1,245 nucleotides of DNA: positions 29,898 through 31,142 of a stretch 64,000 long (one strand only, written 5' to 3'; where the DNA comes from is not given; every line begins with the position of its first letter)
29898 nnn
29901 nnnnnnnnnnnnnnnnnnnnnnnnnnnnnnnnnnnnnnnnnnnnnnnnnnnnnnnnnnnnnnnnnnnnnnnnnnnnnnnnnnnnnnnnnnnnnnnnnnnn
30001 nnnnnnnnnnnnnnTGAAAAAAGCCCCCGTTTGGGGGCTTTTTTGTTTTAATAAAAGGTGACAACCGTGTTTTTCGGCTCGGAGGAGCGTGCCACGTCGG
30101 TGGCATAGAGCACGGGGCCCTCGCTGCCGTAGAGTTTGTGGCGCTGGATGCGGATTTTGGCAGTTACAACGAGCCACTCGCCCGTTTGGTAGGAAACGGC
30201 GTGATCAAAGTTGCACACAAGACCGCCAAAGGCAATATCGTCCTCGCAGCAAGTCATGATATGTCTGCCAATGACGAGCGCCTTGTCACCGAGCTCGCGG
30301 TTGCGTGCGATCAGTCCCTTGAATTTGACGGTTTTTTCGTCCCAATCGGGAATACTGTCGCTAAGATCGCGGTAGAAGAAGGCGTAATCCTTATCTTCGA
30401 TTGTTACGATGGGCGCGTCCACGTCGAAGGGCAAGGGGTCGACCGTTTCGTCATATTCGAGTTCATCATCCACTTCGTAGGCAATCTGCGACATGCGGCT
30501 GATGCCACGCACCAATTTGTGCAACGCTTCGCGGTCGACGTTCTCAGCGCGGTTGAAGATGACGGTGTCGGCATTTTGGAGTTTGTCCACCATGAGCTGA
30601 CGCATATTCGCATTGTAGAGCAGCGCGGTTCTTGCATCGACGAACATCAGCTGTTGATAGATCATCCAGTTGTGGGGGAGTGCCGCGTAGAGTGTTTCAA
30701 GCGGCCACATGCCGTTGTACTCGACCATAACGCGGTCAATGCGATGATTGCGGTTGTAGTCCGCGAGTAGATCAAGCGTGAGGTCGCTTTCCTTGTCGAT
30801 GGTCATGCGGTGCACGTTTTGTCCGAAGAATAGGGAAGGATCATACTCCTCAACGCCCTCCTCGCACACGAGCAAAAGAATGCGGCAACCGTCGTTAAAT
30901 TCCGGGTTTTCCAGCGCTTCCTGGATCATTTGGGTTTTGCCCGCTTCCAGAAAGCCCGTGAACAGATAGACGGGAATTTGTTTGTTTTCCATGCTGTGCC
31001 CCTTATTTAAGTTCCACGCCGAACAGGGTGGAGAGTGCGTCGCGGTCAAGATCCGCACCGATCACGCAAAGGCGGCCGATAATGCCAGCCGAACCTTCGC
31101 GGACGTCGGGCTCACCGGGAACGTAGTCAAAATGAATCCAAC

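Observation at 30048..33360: thiI-linked pair of CobW/G3E GTPases with non-standard architectures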

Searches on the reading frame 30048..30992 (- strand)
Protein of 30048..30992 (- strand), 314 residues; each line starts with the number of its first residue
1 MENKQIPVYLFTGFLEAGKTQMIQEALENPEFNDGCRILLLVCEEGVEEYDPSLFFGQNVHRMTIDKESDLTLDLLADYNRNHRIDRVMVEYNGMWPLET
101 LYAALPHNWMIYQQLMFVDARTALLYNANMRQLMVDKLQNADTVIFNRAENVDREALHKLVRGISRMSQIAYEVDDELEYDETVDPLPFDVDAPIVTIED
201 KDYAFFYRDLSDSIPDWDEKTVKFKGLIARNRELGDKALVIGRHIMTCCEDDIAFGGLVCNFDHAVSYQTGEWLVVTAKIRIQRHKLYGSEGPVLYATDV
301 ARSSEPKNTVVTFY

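Call 3: search_protein_families(library=pfam, proteins=[window:30048-30992:-], max_evalue=1)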
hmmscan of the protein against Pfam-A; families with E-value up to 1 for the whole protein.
window:30048-30992:- (314 aa): 2 families
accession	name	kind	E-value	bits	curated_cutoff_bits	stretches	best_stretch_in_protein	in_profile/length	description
PF21537.2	DUF1980_C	-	7e-19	68.3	25.9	1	193-309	21-137/141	DUF1980 C-terminal domain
PF02492.25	cobW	-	1e-08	35.4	20.7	1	7-167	1-172/180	CobW/HypB/UreG, nucleotide-binding domain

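Call 4: search_protein_families(library=ncbifam, proteins=[window:30048-30992:-], max_evalue=1)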
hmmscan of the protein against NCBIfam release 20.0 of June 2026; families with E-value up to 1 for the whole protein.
window:30048-30992:- (314 aa): 6 families
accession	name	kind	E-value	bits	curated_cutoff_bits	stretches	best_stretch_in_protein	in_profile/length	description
TIGR03943.1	TIGR03943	equivalog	3.9e-19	68.9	88.8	1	182-308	95-219/221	TIGR03943 family putative permease subunit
TIGR02475.1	CobW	equivalog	6.7e-09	35.1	332.1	2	4-54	2-49/342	cobalamin biosynthesis protein CobW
NF041053.1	CobW_rel_Se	equivalog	6e-05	22.8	180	1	117-170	122-175/195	CobW-related selenoprotein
NF038288.1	chaper_GTP_ZigA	equivalog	0.0005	19.1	600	1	6-31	1-26/390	zinc metallochaperone GTPase ZigA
NF047778.1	LIC_10450_fam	equivalog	0.033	13.6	150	1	113-129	335-351/367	LIC_10450 family protein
NF008578.0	PRK11537.1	equivalog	0.098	11.8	361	1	5-54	3-49/318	GTPase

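Call 5: find_homologous_proteins(query=window:30048-30992:-)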
Query window:30048-30992:- (314 aa): 8000 proteins with E <= 0.001 among 8000 candidates; the best 120 are listed.
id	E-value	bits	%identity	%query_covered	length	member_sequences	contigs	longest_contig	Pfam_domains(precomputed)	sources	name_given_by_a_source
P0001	3.2e-212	722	100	100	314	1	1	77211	PF21537.3,PF02492.26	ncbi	-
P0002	3.2e-206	702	96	100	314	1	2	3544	PF21537.3,PF02492.26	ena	-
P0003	2.6e-203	692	95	100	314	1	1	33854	PF21537.3,PF02492.26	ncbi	-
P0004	2.8e-203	692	95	100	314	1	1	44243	PF21537.3,PF02492.26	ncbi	-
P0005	6.3e-203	691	95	100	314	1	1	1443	PF21537.3,PF02492.26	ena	-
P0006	1.2e-201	687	94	100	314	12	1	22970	PF21537.3,PF02492.26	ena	-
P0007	4.6e-200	682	93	100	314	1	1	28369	PF21537.3,PF02492.26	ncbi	-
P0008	4.0e-199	679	93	100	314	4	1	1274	PF21537.3,PF02492.26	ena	-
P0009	3.9e-198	675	92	100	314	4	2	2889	PF21537.3,PF02492.26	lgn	-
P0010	1.5e-188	644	86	100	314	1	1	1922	PF21537.3,PF02492.26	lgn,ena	-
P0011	1.5e-188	644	86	100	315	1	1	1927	PF21537.3,PF02492.26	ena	-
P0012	2.4e-187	640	85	100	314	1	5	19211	PF21537.3,PF02492.26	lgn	-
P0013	5.2e-182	622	82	100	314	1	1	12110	PF21537.3,PF02492.26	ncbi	-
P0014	4.1e-178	610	81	100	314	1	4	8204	PF21537.3,PF02492.26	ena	-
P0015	1.7e-171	588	79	100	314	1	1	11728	PF21537.3,PF02492.26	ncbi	-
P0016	3.5e-171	587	78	100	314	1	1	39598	PF21537.3,PF02492.26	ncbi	-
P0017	1.0e-169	582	78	100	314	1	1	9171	PF21537.3,PF02492.26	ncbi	-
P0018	1.6e-169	581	78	100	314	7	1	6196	PF21537.3,PF02492.26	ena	-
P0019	1.2e-157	542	75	99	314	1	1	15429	PF21537.3,PF02492.26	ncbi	-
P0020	2.3e-157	541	75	99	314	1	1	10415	PF21537.3,PF02492.26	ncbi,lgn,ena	-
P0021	6.2e-157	540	74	99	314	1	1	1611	PF21537.3,PF02492.26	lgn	-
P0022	6.7e-153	527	70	100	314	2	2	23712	PF21537.3,PF02492.26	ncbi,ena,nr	ncbi:MAG: GTPase [Clostridia bacterium]|nr:GTPase [Clostridia bacterium]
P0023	1.3e-152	526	70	100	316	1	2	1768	PF21537.3,PF02492.26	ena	-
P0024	3.3e-152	525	70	100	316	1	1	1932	PF21537.3,PF02492.26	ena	-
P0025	4.2e-151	521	70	99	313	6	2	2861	PF21537.3,PF02492.26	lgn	-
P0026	3.0e-150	518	71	100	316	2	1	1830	PF21537.3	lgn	-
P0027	3.4e-150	518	70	99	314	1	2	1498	PF21537.3,PF02492.26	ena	-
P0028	3.8e-150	518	68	100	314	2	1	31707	PF21537.3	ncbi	-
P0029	6.3e-150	517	71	100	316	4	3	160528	PF21537.3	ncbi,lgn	-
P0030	9.0e-150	517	68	100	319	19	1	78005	PF21537.3,PF02492.26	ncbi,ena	-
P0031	1.4e-149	516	69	99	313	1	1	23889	PF21537.3,PF02492.26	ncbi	-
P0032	3.0e-149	515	69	100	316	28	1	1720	PF21537.3,PF02492.26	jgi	jgi:hypothetical protein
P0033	1.5e-147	509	66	100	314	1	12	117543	PF21537.3,PF02492.26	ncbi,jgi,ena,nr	ncbi:MAG: GTPase [Ruminococcaceae bacterium]|nr:GTPase [Oscillospiraceae bacterium]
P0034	1.5e-147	509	67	100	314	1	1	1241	PF21537.3,PF02492.26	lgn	-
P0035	1.6e-147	509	68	100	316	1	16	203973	PF21537.3,PF02492.26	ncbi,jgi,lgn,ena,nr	ncbi:MAG: hypothetical protein E7585_07810 [Ruminococcaceae bacterium]|nr:hypothetical protein [Osci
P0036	3.3e-147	508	68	100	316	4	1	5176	PF21537.3,PF02492.26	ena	-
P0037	4.4e-147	508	66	100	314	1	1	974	PF21537.3,PF02492.26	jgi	jgi:hypothetical protein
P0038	5.0e-147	507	66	100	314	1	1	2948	PF21537.3,PF02492.26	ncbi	-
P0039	1.4e-146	506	69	100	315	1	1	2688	PF21537.3,PF02492.26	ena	-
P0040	2.1e-146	505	68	99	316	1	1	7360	PF21537.3,PF02492.26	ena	-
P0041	3.1e-146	505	67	100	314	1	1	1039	PF21537.3,PF02492.26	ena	-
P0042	4.5e-146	504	66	100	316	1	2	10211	PF21537.3,PF02492.26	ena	-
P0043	8.1e-146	504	68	99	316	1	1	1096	PF21537.3,PF02492.26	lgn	-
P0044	1.1e-145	503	66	100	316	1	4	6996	PF21537.3,PF02492.26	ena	-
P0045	1.6e-145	503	67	99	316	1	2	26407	PF21537.3,PF02492.26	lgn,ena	-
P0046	2.5e-145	502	68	99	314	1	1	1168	PF21537.3,PF02492.26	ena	-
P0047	3.5e-145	501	68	100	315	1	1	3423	PF21537.3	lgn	-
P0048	4.3e-145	501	66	100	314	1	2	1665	PF21537.3,PF02492.26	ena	-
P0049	5.4e-145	501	70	100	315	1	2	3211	PF21537.3,PF02492.26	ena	-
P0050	6.0e-145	501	67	99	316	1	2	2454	PF21537.3,PF02492.26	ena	-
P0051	7.0e-145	500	65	100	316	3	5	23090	PF21537.3,PF02492.26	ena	-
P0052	7.2e-145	500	66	100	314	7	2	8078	PF21537.3,PF02492.26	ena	-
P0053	8.1e-145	500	68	98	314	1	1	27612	PF21537.3,PF02492.26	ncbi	-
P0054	1.1e-144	500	66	100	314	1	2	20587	PF21537.3,PF02492.26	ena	-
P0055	1.4e-144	499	66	100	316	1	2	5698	PF21537.3,PF02492.26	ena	-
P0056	1.9e-144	499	67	100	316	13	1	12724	PF21537.3,PF02492.26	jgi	-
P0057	2.0e-144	499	69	98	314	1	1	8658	PF21537.3,PF02492.26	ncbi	-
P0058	3.1e-144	498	70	99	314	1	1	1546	PF21537.3,PF02492.26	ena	-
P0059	3.3e-144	498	68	100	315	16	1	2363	PF21537.3,PF02492.26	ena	-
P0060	3.7e-144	498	66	100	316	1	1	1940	PF21537.3,PF02492.26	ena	-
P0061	5.4e-144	498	68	98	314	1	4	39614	PF21537.3,PF02492.26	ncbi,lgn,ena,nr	ncbi:MAG: GTPase [Clostridia bacterium]|nr:GTPase [Clostridia bacterium]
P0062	5.9e-144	497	67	99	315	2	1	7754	PF21537.3,PF02492.26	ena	-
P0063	7.5e-144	497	65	100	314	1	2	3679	PF21537.3,PF02492.26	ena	-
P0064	1.0e-143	497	66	100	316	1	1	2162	PF21537.3,PF02492.26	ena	-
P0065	1.3e-143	496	65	100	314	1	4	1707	PF21537.3,PF02492.26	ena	-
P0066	1.4e-143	496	65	100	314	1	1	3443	PF21537.3,PF02492.26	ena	-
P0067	1.5e-143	496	69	99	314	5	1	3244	PF21537.3,PF02492.26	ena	-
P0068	1.8e-143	496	67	100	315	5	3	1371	PF21537.3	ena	-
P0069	1.9e-143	496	65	100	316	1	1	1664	PF21537.3,PF02492.26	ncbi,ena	-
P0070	2.0e-143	496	65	100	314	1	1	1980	PF21537.3,PF02492.26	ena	-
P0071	2.1e-143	496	67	100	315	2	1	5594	PF21537.3,PF02492.26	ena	-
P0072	2.7e-143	495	68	98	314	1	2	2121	PF21537.3,PF02492.26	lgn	-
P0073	3.7e-143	495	67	100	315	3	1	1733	PF21537.3,PF02492.26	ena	-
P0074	4.4e-143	495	68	100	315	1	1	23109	PF21537.3,PF02492.26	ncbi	-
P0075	4.8e-143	494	68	100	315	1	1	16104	PF21537.3,PF02492.26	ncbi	-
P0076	6.0e-143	494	68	99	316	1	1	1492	PF21537.3,PF02492.26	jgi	jgi:G3E family GTPase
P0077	7.0e-143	494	65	99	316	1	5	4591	PF21537.3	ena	-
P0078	9.9e-143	493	65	100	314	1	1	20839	PF21537.3,PF02492.26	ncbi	-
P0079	1.1e-142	493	68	100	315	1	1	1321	PF21537.3,PF02492.26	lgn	-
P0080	2.3e-142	492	67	100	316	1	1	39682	PF21537.3,PF02492.26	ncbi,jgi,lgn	jgi:hypothetical protein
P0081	2.7e-142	492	68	100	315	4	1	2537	PF21537.3,PF02492.26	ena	-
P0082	4.8e-142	491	64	100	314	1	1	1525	PF21537.3,PF02492.26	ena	-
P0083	7.0e-142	491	65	99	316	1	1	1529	PF21537.3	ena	-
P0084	8.9e-142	490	66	100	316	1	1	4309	PF21537.3,PF02492.26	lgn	-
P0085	9.9e-142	490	67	98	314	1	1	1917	PF21537.3,PF02492.26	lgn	-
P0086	1.1e-141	490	66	100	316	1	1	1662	PF21537.3,PF02492.26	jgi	jgi:hypothetical protein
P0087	1.3e-141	490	68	98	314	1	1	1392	PF21537.3,PF02492.26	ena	-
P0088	3.6e-141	488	68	100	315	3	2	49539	PF21537.3,PF02492.26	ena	-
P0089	5.6e-141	488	64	100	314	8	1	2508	PF21537.3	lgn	-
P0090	6.6e-141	487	65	100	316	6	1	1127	PF21537.3,PF02492.26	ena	-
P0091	7.4e-141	487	65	100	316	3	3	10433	PF21537.3,PF02492.26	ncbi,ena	-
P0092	8.2e-141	487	66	100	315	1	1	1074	PF21537.3,PF02492.26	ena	-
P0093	1.4e-140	486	66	100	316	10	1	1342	PF21537.3,PF02492.26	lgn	-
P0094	2.6e-140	485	67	100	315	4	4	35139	PF21537.3,PF02492.26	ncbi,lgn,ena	-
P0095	2.7e-140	485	65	100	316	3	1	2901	PF21537.3,PF02492.26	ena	-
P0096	3.2e-140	485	64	100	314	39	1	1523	PF21537.3,PF02492.26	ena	-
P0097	7.9e-140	484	68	100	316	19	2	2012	PF21537.3,PF02492.26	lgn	-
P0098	1.1e-139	483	64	100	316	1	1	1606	PF21537.3,PF02492.26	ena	-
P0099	1.2e-139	483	67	99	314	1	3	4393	PF21537.3,PF02492.26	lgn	-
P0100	1.4e-139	483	66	100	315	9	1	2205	PF21537.3,PF02492.26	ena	-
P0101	2.6e-139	482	67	99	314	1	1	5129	PF21537.3,PF02492.26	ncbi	-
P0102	2.6e-139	482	67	99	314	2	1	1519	PF21537.3,PF02492.26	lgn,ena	-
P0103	2.6e-139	482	65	100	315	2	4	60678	PF21537.3,PF02492.26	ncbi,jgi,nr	ncbi:MAG: hypothetical protein E7644_00535 [Ruminococcaceae bacterium]|nr:hypothetical protein [Osci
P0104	3.2e-139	482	66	100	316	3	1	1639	PF21537.3,PF02492.26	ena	-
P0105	9.4e-139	480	66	100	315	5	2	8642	PF21537.3,PF02492.26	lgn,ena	-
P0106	9.8e-139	480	64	100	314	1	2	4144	PF21537.3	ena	-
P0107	1.6e-138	480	66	99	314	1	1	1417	PF21537.3,PF02492.26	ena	-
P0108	4.2e-138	478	64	100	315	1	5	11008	PF21537.3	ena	-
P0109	5.7e-138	478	65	100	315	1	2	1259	PF21537.3,PF02492.26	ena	-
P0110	8.9e-138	477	65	100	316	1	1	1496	PF21537.3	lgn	-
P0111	9.4e-138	477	66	98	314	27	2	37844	PF21537.3,PF02492.26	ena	-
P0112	1.7e-137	476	63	100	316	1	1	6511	PF21537.3,PF02492.26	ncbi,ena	-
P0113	2.3e-137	476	66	99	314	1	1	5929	PF21537.3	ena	-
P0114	2.3e-137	476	63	100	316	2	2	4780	PF21537.3,PF02492.26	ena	-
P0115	4.5e-137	475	63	100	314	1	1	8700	PF21537.3,PF02492.26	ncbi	-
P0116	6.0e-137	474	63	100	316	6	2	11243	PF21537.3,PF02492.26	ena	-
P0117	6.2e-137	474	63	100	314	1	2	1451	PF21537.3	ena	-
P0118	8.0e-137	474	63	100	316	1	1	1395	PF21537.3,PF02492.26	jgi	jgi:hypothetical protein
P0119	1.1e-136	474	67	93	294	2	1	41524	PF21537.3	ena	-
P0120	1.3e-136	473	63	100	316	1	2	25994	PF21537.3,PF02492.26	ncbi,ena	-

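Call 8: find_encoding_contigs(protein=P0001, flank=10000, max_places=3)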
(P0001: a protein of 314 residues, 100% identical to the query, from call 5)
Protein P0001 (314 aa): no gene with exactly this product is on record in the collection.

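Call 16: search_protein_representatives(protein=window:30048-30992:-)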
Query: 314 residues. Proteins with E-value up to 0.001 (for the whole library): 2157; up to 1e-10: 1026; up to 1e-30: 261. The best 150 are listed.
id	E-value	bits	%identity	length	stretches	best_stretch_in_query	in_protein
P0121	2.1e-106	372.4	53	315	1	4-314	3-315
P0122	9.5e-98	344.0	65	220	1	95-314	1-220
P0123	6.9e-95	334.6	50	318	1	3-314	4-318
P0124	6.8e-93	328.0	47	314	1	5-314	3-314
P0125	1.2e-85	304.2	47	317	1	4-314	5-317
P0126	7.2e-81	288.5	43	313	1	6-312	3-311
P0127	2.9e-79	283.2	52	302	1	5-241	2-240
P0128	4.4e-78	279.4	48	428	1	5-306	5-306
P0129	1.2e-77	277.9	43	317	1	6-314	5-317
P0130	1.6e-77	277.6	45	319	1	4-304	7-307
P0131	2.8e-77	276.7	51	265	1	6-265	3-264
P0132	6.2e-77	275.6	45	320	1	3-314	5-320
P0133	8.7e-77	275.1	44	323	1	4-314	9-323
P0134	1.5e-75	271.1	44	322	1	2-313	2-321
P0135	7.3e-75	268.8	44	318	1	2-312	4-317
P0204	1.5e-51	192.2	32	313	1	5-312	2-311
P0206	7.0e-51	190.0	33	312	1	6-313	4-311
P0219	2.8e-48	181.5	29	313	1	4-313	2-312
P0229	8.9e-47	176.6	32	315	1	5-313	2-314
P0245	1.8e-44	169.0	30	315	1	3-312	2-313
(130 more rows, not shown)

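Call 21: find_related_loci(query=A2, collection=genome_contigs, flank=6000)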
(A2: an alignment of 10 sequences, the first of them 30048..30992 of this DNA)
Query A2 (314 aa) in genome_contigs; peptide patterns used: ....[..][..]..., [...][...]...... (x = any residue, [..] = any of these).
600 stretches matched a pattern (row limit reached: there are more); 592 encode a relative of the query (tblastn E <= 1e-3); the best 80 are kept; 80 distinct loci.
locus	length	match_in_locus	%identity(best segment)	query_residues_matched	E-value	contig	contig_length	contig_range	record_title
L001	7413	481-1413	69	5-314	1e-149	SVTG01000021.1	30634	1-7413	MAG: Oscillospiraceae bacterium isolate SIG689 NODE_30738_length_30634_cov_4.897401, whole genome shotgun sequence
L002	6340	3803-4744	64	1-314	2e-148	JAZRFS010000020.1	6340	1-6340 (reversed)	MAG: Eubacteriales bacterium isolate T1900045494_YK20190188.MAGScoT_cleanbin_000037 SGB_7411_k141_742952, whole genome s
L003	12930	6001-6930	67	6-314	3e-145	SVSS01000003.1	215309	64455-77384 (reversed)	MAG: Oscillospiraceae bacterium isolate SIG675 NODE_850_length_215309_cov_6.299137, whole genome shotgun sequence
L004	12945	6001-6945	65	1-314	3e-145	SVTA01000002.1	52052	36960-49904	MAG: Oscillospiraceae bacterium isolate SIG683 NODE_15025_length_52052_cov_1.915840, whole genome shotgun sequence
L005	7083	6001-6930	66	6-314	6e-145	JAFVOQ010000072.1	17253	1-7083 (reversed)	MAG: Clostridia bacterium isolate RGIG5254 Sheep_Colon-1__c693626, whole genome shotgun sequence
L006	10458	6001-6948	53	1-314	4e-115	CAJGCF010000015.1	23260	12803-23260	MAG: uncultured Clostridia bacterium isolate MAG09 genome assembly, contig: k141_2395660_length_23260_cov_11.0000, whole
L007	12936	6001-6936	52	5-314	1e-114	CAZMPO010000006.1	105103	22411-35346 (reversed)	MAG TPA_asm: uncultured Lachnospiraceae bacterium isolate SRP313737_co1_195 genome assembly, contig: NODE_300_length_105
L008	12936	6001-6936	53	5-314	2e-113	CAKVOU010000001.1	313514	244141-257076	MAG: uncultured Eubacteriales bacterium isolate REFINED_METABAT215_TOP10_CONTIGS_1500_ASSEMBLY_K77_MERGED__Hadza_MoBio_h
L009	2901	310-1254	52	2-314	1e-116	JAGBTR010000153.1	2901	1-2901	MAG: Clostridia bacterium isolate RGIG9437 Yak_Cecum-2__c457511, whole genome shotgun sequence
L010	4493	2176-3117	54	3-314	2e-113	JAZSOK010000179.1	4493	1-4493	MAG: Eubacteriales bacterium isolate T1900044549_TS20190015.MAGScoT_cleanbin_000027 SGB_188_k141_3840940, whole genome s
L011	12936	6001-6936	51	5-314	6e-112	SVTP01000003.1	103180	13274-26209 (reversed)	MAG: Oscillospiraceae bacterium isolate SIG698 NODE_4818_length_103180_cov_3.190523, whole genome shotgun sequence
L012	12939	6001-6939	53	5-314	1e-111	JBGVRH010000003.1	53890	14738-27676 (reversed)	MAG: Eubacteriales bacterium isolate fecal_MAG_145 fecal_MAG_145_contig_0003, whole genome shotgun sequence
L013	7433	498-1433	52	5-314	2e-111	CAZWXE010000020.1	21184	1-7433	MAG TPA_asm: uncultured Ruminococcus sp. isolate SRP225648_co1_99 genome assembly, contig: NODE_5913_length_21184_cov_8.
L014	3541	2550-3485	52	5-314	1e-113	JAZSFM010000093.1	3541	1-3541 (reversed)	MAG: Eubacteriales bacterium isolate T1900044581_TS20190047.MAGScoT_cleanbin_000042 SGB_572_k141_512421, whole genome sh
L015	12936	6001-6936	53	5-314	1e-110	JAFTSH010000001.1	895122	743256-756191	MAG: Clostridia bacterium isolate RGIG4104 Roe_deer_Cecum.Co__c253924, whole genome shotgun sequence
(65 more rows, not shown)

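Call 25: find_encoding_contigs(protein=P0219, flank=6000, max_places=4)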
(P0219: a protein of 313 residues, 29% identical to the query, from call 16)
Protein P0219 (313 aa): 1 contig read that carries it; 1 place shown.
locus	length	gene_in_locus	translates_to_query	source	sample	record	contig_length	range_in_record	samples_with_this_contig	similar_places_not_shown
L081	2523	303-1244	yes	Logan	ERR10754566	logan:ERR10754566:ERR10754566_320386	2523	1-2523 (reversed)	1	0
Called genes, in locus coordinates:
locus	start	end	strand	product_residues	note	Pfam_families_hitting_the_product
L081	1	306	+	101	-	?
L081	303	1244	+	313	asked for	PF02492:cobW, PF21537:DUF1980_C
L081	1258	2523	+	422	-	?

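Call 26: find_encoding_contigs(protein=P0204, flank=6000, max_places=4)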
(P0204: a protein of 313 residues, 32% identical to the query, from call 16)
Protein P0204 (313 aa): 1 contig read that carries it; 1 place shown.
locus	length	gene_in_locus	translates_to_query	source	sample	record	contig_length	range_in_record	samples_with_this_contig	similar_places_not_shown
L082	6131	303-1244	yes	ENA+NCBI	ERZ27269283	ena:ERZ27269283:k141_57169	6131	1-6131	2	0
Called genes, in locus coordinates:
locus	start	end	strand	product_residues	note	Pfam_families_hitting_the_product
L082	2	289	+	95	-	?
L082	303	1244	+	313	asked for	PF21537:DUF1980_C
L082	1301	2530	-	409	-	PF01546:Peptidase_M20, PF07687:M20_dimer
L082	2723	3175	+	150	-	-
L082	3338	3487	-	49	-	-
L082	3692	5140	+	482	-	PF08323:Glyco_transf_5, PF13439:Glyco_transf_4 (faint), PF00534:Glycos_transf_1, PF13692:Glyco_trans_1_4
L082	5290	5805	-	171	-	PF00383:dCMP_cyt_deam_1, PF14437:MafB19-deam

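Call 27: find_encoding_contigs(protein=P0245, flank=6000, max_places=4)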
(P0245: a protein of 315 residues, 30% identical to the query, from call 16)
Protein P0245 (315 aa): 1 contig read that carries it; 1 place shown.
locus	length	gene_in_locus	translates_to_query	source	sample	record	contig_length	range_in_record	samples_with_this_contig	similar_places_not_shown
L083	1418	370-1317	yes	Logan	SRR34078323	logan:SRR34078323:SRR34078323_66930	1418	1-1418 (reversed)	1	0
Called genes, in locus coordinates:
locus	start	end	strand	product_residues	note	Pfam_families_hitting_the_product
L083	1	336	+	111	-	?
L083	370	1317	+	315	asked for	PF02492:cobW, PF21537:DUF1980_C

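Call 28: find_encoding_contigs(protein=P0229, flank=6000, max_places=4)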
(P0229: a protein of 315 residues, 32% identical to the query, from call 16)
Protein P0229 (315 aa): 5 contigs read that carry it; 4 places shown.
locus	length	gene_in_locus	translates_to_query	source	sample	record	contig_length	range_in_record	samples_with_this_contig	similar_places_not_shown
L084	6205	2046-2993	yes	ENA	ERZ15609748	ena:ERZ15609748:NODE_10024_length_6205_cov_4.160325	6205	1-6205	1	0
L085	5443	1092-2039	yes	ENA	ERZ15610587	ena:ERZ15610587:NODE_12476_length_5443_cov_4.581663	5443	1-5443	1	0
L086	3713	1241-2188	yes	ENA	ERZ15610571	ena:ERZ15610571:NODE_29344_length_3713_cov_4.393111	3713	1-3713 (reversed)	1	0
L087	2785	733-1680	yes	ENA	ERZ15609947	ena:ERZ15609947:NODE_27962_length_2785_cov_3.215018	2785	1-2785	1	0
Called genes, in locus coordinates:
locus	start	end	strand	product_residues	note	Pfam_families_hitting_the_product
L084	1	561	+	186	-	?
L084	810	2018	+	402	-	-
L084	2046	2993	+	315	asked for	PF21537:DUF1980_C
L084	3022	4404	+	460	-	PF02127:Peptidase_M18, PF05343:Peptidase_M42 (faint)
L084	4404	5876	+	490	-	PF01276:OKR_DC_1, PF00155:Aminotran_1_2 (weak), PF00266:Aminotran_5 (weak), PF01041:DegT_DnrJ_EryC1 (weak), PF03711:OKR_DC_1_C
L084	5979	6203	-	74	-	?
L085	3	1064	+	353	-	?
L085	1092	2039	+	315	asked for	PF21537:DUF1980_C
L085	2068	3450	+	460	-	PF02127:Peptidase_M18, PF05343:Peptidase_M42 (faint)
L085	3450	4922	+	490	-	PF01276:OKR_DC_1, PF00155:Aminotran_1_2 (weak), PF00266:Aminotran_5 (weak), PF01041:DegT_DnrJ_EryC1 (weak), PF03711:OKR_DC_1_C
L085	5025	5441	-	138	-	?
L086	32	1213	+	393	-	-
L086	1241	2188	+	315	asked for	PF21537:DUF1980_C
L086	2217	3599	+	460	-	PF02127:Peptidase_M18, PF05343:Peptidase_M42 (faint)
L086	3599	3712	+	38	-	?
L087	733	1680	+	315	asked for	PF21537:DUF1980_C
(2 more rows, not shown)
